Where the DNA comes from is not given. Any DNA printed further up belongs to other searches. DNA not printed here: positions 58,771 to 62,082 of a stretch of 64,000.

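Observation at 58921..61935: Single polypeptide combining carrier domain, fatty acyl-AMP ligase, membrane anchor and PlsC-type acyltransferase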

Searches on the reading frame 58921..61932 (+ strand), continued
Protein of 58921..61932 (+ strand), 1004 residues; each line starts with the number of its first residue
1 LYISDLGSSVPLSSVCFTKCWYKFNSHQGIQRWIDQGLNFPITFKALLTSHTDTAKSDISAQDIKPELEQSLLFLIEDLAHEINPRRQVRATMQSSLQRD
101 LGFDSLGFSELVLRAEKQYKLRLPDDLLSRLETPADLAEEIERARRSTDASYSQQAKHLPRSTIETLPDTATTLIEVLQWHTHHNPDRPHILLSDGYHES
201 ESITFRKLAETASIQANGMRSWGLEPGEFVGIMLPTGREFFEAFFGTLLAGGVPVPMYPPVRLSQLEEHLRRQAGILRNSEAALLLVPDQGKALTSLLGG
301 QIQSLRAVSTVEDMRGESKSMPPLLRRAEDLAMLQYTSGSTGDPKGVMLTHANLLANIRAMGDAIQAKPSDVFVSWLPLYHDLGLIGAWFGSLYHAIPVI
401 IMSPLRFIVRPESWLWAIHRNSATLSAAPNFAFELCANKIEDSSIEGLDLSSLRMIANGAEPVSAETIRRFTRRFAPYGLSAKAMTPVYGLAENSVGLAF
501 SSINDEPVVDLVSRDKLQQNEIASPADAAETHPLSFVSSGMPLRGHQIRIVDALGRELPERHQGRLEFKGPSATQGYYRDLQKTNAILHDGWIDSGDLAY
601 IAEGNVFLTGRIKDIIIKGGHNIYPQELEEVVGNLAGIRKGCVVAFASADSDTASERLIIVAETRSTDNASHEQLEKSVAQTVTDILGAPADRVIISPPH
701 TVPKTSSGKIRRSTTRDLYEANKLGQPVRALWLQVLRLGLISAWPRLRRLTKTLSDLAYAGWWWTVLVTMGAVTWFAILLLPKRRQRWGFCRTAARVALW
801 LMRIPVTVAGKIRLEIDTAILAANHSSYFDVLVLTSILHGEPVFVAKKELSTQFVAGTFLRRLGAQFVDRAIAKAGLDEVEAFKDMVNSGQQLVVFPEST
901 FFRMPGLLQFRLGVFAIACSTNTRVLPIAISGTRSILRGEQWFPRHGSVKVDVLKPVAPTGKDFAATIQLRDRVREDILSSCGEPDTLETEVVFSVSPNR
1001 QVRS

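Call 15: find_encoding_contigs(protein=P0001, flank=8000, max_places=4)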
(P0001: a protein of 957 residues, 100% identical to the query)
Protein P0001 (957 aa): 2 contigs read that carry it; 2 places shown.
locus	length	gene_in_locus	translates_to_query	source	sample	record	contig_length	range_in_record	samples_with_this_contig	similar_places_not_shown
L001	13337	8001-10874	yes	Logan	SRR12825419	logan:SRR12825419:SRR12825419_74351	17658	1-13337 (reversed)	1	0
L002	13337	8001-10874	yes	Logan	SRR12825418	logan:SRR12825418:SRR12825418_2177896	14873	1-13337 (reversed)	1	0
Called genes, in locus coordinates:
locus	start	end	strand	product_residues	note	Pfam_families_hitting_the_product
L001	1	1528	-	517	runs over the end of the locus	PF06253:MTTB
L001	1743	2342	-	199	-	PF22086:DUF6940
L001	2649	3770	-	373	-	PF00355:Rieske, PF00848:Ring_hydroxyl_A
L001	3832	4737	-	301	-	PF23169:HalD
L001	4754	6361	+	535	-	-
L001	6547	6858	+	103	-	PF01022:HTH_5 (weak), PF12840:HTH_20, PF09339:HTH_IclR (faint)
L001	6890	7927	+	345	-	PF03773:ArsP_1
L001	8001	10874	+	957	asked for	PF00550:PP-binding (weak), PF00501:AMP-binding, PF01553:Acyltransferase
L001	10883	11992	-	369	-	PF02746:MR_MLE_N, PF13378:MR_MLE_C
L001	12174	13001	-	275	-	PF27522:YDMC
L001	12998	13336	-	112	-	?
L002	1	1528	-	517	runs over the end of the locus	PF06253:MTTB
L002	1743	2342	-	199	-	PF22086:DUF6940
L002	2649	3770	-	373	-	PF00355:Rieske, PF00848:Ring_hydroxyl_A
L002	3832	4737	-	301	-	PF23169:HalD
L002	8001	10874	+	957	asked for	PF00550:PP-binding (weak), PF00501:AMP-binding, PF01553:Acyltransferase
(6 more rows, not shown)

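Call 16: find_encoding_contigs(protein=P0030, flank=8000, max_places=3)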
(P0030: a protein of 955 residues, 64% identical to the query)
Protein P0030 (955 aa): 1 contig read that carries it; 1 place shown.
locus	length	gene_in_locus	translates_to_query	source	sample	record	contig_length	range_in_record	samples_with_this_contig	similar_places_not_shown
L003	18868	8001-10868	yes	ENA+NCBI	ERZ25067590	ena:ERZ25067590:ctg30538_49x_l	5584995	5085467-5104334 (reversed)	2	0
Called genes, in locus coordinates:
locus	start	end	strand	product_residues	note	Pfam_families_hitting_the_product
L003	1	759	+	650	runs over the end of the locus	-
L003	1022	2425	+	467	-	PF03721:UDPG_MGDP_dh_N, PF00984:UDPG_MGDP_dh, PF03720:UDPG_MGDP_dh_C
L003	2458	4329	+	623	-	PF00353:HemolysinCabind (weak), PF13448:DUF4114, PF00353:HemolysinCabind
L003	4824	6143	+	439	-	PF01794:Ferric_reduct, PF00175:NAD_binding_1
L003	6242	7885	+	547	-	PF03092:BT1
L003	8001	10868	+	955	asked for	PF00550:PP-binding (weak), PF00501:AMP-binding, PF01553:Acyltransferase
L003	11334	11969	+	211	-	-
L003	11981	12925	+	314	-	PF03783:CsgG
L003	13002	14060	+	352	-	-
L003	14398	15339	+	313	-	PF01590:GAF (weak), PF00196:GerE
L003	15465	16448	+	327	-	PF13483:Lactamase_B_3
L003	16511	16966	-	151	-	-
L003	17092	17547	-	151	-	PF01986:DUF123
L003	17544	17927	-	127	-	PF03061:4HBT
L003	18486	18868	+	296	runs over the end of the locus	PF00196:GerE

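Call 19: search_solved_structures(query=P0001, max_evalue=0.00001, show_alignments=2)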
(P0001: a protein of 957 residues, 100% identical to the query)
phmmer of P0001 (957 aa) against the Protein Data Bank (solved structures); distinct sequences matched with E-value up to 0.00001: 201 (the best 60 are shown).
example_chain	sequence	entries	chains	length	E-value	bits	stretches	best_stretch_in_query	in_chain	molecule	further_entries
3pbk_A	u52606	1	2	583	5.3e-89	302.4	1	156-673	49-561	Fatty Acyl-Adenylate Ligase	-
7r7g_A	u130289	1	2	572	1.7e-79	270.9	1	143-668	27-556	Polyketide synthase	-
7r7f_A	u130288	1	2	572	8.5e-79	268.6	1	143-668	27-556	Polyketide synthase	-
7r7e_A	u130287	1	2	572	9.3e-79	268.5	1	143-668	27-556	Polyketide synthase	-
3kxw_A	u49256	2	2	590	5.5e-73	249.4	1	126-670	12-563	Saframycin Mx1 synthetase B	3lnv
4r0m_B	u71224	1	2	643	8.6e-65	222.3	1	120-675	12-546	McyG protein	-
6ulx_A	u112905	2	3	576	8.7e-65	222.3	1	160-672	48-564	Amino acid adenylation domain-containing protein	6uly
6ulw_A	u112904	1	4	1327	3.2e-64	220.4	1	160-682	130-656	Amino acid adenylation domain-containing protein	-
5d6j_A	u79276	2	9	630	3.6e-61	210.3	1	177-672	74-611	Acyl-CoA synthase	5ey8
5icr_A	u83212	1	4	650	4.1e-61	210.1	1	177-672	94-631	Acyl-CoA synthase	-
7wua_A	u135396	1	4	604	4.2e-60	206.7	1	177-673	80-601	Acyl-CoA synthase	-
8hd4_A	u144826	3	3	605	4.8e-59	203.3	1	152-677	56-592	Long-chain-fatty-acid--AMP ligase FadD23 | Fatty-acid-CoA ligase FadD23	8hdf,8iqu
5ey9_A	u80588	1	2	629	2.7e-58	200.8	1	177-676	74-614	Long-chain-fatty-acid--AMP ligase FadD32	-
5hm3_A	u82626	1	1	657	2.9e-58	200.7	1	177-675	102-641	Long-chain-fatty-acid--AMP ligase FadD32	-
5d6n_A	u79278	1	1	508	7.4e-51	176.2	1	177-537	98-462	Acyl-CoA synthase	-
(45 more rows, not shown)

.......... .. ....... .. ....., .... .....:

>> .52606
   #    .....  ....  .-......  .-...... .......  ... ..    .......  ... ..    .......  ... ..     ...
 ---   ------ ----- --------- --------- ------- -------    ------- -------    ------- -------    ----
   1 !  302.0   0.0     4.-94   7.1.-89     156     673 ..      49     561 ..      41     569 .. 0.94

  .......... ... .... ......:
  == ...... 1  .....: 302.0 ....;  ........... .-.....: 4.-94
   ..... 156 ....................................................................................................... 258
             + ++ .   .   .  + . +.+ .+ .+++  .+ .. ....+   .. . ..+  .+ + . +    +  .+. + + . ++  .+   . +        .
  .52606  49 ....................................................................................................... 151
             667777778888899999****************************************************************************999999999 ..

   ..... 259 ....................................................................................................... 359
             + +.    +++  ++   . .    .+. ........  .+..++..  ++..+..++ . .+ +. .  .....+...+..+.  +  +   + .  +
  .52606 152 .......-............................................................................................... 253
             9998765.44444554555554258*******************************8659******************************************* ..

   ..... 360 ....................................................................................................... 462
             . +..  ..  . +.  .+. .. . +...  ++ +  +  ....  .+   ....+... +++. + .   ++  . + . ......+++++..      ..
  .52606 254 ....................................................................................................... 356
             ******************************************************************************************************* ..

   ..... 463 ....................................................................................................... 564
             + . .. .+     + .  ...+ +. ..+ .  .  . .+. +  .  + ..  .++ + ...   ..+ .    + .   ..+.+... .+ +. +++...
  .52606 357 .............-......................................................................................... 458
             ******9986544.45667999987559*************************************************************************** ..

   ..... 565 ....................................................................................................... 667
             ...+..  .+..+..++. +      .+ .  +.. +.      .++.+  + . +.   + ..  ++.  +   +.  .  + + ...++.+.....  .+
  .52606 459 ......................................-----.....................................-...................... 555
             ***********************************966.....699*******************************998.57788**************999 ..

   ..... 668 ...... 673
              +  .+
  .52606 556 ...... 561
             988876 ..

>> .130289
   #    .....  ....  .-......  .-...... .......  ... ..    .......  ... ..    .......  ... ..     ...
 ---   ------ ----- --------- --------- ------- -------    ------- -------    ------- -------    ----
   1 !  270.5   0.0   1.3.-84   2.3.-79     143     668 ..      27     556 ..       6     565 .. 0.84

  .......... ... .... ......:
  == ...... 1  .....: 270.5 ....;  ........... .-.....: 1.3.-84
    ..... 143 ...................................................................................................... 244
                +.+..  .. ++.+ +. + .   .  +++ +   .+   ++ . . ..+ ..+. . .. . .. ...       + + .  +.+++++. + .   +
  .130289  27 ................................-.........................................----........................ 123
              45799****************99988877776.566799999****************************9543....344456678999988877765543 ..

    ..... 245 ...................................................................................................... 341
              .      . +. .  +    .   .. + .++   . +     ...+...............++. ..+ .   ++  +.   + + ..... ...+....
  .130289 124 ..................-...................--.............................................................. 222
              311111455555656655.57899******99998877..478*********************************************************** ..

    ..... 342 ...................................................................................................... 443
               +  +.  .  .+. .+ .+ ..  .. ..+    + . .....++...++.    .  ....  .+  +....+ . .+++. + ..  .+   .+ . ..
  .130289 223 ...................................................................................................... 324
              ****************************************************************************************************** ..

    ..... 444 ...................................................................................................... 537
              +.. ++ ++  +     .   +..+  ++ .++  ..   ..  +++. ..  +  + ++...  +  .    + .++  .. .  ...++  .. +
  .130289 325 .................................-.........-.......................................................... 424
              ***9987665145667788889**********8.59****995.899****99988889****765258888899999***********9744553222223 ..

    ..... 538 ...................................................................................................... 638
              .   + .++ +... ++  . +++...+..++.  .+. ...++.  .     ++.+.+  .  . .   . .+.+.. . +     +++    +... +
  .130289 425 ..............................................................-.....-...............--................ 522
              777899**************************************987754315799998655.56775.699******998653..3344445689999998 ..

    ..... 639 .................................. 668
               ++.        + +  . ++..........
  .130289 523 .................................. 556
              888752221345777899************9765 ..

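Call 20: find_related_loci(query=A1, collection=genome_contigs, flank=6000)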
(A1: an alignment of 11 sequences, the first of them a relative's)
Query A1 (957 aa) in genome_contigs; peptide patterns used: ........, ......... (x = any residue, [..] = any of these).
600 stretches matched a pattern (row limit reached: there are more); 599 encode a relative of the query (tblastn E <= 1e-3); the best 80 are kept; 80 distinct loci.
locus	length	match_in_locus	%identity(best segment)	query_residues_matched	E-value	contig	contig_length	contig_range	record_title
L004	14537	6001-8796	65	16-947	0e+0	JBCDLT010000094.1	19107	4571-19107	MAG: Pseudomonadota bacterium isolate P01_H01_bin.91 k141_2936287_length_19107_cov_181.8527, whole genome shotgun sequen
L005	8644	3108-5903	62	15-947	0e+0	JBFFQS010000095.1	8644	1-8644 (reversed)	MAG: Amylibacter sp. isolate Mix_mud20.2022.06.39 k141_684282_length_8644_cov_10.8765, whole genome shotgun sequence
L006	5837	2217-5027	48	1-939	0e+0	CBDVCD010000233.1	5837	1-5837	MAG TPA_asm: uncultured Gammaproteobacteria bacterium isolate SRR22302365_binner13_Refined_117 genome assembly, contig:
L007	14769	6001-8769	50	19-939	0e+0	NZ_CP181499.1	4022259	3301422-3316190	Methylocystis sp. JAN1 chromosome, complete genome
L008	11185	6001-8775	49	23-944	0e+0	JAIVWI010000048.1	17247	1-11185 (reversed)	MAG: Oceanospirillum sp. isolate HYP3_US_01_1 NODE_344_length_17247_cov_0.459287, whole genome shotgun sequence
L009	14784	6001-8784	49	12-939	0e+0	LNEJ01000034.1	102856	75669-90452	MAG: Gammaproteobacteria bacterium Ga0074134 Ga0074134_132.1, whole genome shotgun sequence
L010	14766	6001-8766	50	22-942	0e+0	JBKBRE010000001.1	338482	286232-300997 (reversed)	MAG: Pseudolabrys sp. isolate 21H_026.bin.72 NODE_46_length_338482_cov_7.161617, whole genome shotgun sequence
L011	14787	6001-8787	50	21-948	0e+0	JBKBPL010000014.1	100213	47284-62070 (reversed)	MAG: Hyphomicrobiaceae bacterium isolate 21H_026.bin.21 NODE_335_length_100213_cov_9.362257, whole genome shotgun sequen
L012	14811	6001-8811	49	19-955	0e+0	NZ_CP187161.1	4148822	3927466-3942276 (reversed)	Methylocystis parvus strain M6-2022 chromosome, complete genome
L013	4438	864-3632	49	20-939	0e+0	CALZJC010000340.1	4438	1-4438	MAG: Thermoanaerobaculia bacterium isolate FO_M_Acidobacteriota_08.1 genome assembly, contig: scaffold_18858, whole geno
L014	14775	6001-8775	48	23-944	0e+0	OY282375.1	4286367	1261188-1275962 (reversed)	MAG: uncultured Candidatus Entotheonella sp. genome assembly, chromosome: 1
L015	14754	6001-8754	47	23-939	0e+0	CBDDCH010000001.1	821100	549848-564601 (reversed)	MAG: Bryobacterales bacterium isolate cc836ffa-3932-4d0a-8618-ffc7346cf193 genome assembly, contig: contig_1, whole geno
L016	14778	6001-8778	47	25-952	0e+0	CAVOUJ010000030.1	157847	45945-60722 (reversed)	MAG: uncultured beta proteobacterium isolate MFD10007.bin.2.158 genome assembly, contig: contig_46874, whole genome shot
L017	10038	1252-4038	47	16-939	0e+0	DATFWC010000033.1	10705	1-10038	MAG TPA_asm: Xanthobacteraceae bacterium isolate SMAG_U9480 k141_67432, whole genome shotgun sequence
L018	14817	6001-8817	51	6-942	0e+0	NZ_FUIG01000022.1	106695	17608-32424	Mesorhizobium delmotii strain STM 462, whole genome shotgun sequence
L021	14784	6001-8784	47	18-939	0e+0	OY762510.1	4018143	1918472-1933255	MAG: uncultured Syntrophus sp. isolate ce8641d8-6ba7-4885-b5ca-0195441cf687 genome assembly, chromosome: 1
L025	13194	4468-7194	49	35-939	0e+0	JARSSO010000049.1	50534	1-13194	MAG: Candidatus Contendobacter sp. isolate SCELSE-2-Con NODE_684_length_50534_cov_165.725609, whole genome shotgun seque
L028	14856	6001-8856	46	3-942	0e+0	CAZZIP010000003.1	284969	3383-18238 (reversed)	MAG TPA_asm: uncultured Methylococcales bacterium isolate binchicken_co30_122 genome assembly, contig: NODE_33_length_28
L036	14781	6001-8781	45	14-939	0e+0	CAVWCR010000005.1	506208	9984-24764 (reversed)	MAG: uncultured Alphaproteobacteria bacterium isolate MFD04944.bin.1.54 genome assembly, contig: contig_86103, whole gen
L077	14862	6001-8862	41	2-953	0e+0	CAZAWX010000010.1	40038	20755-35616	MAG TPA_asm: uncultured Ectothiorhodospiraceae bacterium isolate binchicken_co275_208 genome assembly, contig: NODE_988_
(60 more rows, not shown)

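Call 26: search_protein_families(library=pfam, alignment_id=A2, max_evalue=0.00001)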
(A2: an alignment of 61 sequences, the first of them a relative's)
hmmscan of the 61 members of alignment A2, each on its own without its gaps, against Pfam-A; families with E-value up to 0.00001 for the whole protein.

A. member 1, L003:6239-7882:+ (548 aa): 1 family
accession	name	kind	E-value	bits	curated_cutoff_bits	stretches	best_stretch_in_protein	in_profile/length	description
PF03092.22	BT1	-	2.3e-14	53.4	22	1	325-538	213-412/432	BT1 family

B. families by the number of members that match (of 61 scanned): 61 families (the first 25 are shown)
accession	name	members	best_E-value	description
PF00501.34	AMP-binding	4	1.2e-75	AMP-binding enzyme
PF23562.2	AMP-binding_C_3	4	1.1e-13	AMP-binding enzyme C-terminal domain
PF07690.21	MFS_1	3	6.5e-23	Major Facilitator Superfamily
PF00198.28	2-oxoacid_dh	2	3e-85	2-oxoacid dehydrogenases acyltransferase (catalytic domain)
PF11700.14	ATG22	2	4.3e-65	Vacuole effluxer Atg22 like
PF00990.26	GGDEF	2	1.8e-51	Diguanylate cyclase, GGDEF domain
PF00497.25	SBP_bac_3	2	7.4e-38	Bacterial extracellular solute-binding proteins, family 3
PF00364.28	Biotin_lipoyl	2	8.2e-20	Biotin-requiring enzyme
PF02817.22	E3_binding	2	1.4e-14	e3 binding domain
PF02091.20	tRNA-synt_2e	1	5.1e-145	Glycyl-tRNA synthetase alpha subunit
PF00908.23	dTDP_sugar_isom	1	1.4e-74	dTDP-4-dehydrorhamnose 3,5-epimerase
PF01904.24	DUF72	1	4.5e-65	Protein of unknown function DUF72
PF03401.19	TctC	1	9.7e-65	Tripartite tricarboxylate transporter family receptor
PF02882.25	THF_DHG_CYH_C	1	1e-56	Tetrahydrofolate dehydrogenase/cyclohydrolase, NAD(P)-binding domain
PF07479.19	NAD_Gly3P_dh_C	1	3.6e-54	NAD-dependent glycerol-3-phosphate dehydrogenase C-terminus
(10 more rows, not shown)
